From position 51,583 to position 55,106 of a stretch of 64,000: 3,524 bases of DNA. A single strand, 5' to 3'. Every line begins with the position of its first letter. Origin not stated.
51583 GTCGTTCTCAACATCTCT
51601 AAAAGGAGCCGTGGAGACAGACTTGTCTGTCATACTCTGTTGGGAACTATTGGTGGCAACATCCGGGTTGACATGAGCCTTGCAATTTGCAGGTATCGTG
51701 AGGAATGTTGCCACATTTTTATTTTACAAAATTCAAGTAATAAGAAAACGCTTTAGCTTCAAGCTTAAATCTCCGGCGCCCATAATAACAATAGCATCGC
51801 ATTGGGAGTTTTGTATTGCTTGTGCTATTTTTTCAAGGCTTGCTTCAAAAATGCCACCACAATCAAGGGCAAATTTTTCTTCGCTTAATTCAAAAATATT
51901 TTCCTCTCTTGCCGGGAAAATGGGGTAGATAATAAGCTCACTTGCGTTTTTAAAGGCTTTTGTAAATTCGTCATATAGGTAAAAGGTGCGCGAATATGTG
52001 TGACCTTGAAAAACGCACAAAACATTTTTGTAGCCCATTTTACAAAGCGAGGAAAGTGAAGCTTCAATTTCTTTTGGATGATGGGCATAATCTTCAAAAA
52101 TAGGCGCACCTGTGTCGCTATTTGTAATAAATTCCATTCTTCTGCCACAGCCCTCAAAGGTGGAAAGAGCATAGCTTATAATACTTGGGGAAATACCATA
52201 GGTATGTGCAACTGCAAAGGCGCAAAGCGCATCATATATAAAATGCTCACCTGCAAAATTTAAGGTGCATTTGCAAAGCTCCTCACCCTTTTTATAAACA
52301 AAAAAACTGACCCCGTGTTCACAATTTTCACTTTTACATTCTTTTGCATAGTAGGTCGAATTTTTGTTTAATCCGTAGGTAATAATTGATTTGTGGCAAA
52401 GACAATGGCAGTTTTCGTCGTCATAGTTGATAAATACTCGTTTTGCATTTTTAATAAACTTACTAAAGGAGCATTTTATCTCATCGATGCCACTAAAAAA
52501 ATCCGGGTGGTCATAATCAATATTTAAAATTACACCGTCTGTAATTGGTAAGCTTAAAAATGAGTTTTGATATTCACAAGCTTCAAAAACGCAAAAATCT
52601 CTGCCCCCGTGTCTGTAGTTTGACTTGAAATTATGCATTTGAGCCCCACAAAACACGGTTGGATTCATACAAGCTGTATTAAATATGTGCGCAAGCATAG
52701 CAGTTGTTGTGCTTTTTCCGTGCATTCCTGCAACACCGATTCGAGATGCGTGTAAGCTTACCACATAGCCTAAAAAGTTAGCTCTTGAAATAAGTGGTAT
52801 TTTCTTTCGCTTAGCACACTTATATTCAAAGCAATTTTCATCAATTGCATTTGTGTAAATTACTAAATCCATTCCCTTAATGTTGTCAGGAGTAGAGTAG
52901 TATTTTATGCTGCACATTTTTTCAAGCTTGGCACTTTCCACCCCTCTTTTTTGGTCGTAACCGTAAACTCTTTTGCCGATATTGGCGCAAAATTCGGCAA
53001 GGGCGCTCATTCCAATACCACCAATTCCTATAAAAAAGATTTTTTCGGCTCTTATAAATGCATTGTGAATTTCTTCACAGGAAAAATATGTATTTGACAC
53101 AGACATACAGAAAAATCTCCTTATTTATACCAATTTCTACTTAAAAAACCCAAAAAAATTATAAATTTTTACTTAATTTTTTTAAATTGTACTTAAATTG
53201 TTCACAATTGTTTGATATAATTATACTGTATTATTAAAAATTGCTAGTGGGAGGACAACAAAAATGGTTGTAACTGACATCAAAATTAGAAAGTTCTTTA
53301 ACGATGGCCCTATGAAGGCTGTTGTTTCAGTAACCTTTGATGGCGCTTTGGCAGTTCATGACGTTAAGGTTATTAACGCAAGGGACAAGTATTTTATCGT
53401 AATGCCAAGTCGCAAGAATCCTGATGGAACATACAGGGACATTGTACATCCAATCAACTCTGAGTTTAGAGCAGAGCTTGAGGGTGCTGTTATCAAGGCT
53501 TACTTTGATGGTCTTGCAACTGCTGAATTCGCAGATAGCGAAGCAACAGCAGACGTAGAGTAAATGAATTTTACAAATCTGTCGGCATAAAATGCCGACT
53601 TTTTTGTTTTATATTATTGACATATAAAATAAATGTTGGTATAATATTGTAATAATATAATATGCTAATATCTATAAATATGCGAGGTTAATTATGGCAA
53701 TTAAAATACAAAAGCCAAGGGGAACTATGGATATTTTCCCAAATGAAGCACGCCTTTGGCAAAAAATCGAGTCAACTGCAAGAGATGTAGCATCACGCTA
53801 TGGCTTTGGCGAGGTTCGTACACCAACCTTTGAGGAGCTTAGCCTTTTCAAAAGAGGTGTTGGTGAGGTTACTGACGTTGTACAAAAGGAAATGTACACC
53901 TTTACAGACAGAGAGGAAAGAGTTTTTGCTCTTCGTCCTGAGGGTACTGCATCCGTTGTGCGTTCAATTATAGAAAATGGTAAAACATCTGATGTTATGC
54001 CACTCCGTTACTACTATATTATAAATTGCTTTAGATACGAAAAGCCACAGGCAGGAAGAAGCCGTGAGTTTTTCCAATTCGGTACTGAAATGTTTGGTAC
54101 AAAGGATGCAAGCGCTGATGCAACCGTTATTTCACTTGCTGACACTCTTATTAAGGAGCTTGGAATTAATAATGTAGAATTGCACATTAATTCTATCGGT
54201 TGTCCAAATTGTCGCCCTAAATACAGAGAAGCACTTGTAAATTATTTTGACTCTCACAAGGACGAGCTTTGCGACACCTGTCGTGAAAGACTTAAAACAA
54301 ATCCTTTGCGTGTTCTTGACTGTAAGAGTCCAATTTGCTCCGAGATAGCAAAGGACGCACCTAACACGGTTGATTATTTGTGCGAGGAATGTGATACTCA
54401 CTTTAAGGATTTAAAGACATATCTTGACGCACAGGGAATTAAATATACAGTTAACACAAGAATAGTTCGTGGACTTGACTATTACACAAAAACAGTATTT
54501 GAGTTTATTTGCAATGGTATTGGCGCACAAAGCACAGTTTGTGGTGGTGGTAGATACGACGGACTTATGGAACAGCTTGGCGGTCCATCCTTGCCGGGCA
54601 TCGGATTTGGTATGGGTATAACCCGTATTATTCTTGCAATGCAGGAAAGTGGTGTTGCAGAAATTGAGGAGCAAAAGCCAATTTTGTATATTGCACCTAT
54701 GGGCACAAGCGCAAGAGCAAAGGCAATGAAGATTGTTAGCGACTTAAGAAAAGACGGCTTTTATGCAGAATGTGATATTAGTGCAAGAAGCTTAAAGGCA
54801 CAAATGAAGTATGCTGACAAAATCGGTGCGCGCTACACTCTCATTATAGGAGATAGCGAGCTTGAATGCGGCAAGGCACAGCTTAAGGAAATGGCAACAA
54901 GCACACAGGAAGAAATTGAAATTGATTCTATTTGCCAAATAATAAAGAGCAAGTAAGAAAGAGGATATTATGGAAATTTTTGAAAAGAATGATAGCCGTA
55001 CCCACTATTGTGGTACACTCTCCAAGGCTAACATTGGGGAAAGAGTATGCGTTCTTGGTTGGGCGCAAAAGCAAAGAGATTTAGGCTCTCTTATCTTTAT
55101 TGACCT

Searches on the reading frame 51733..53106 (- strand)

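Call 46: search_protein_families(library=pfam, proteins=[window:51733-53106:-], max_evalue=0.001)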
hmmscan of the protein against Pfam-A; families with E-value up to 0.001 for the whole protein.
window:51733-53106:- (457 aa): 3 families
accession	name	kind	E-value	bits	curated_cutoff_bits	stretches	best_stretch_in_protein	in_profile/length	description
PF08245.18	Mur_ligase_M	-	8.1e-21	75.3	24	1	125-300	1-200/200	Mur ligase middle domain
PF01225.30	Mur_ligase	-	1.6e-13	51.3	21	1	23-115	2-90/95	Mur ligase family, catalytic domain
PF02875.26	Mur_ligase_C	-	3e-11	44.7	28.4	1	322-445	1-127/127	Mur ligase, glutamate ligase domain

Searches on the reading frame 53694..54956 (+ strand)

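Call 46: search_protein_families(library=pfam, proteins=[window:53694-54956:+], max_evalue=0.001)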
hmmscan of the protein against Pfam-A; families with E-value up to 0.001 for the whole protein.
window:53694-54956:+ (420 aa): 5 families
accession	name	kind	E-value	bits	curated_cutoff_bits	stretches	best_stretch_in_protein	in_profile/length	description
PF13393.11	tRNA-synt_His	-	7.9e-47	160.4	25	1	10-311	1-307/308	Histidyl-tRNA synthetase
PF03129.25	HGTP_anticodon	-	1.5e-18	67.2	21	1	332-419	3-93/94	Anticodon binding domain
PF00587.30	tRNA-synt_2b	-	3.5e-18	66.7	29.3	1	68-319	1-178/179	tRNA synthetase class II core domain (G, H, P, S and T)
PF00152.25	tRNA-synt_2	-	1.6e-07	31.1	25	1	105-196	93-181/308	tRNA synthetases class II (D, K and N)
PF01409.25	tRNA-synt_2d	-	7e-05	22.9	19.8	0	22-162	19-159/246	tRNA synthetases class II core domain (F)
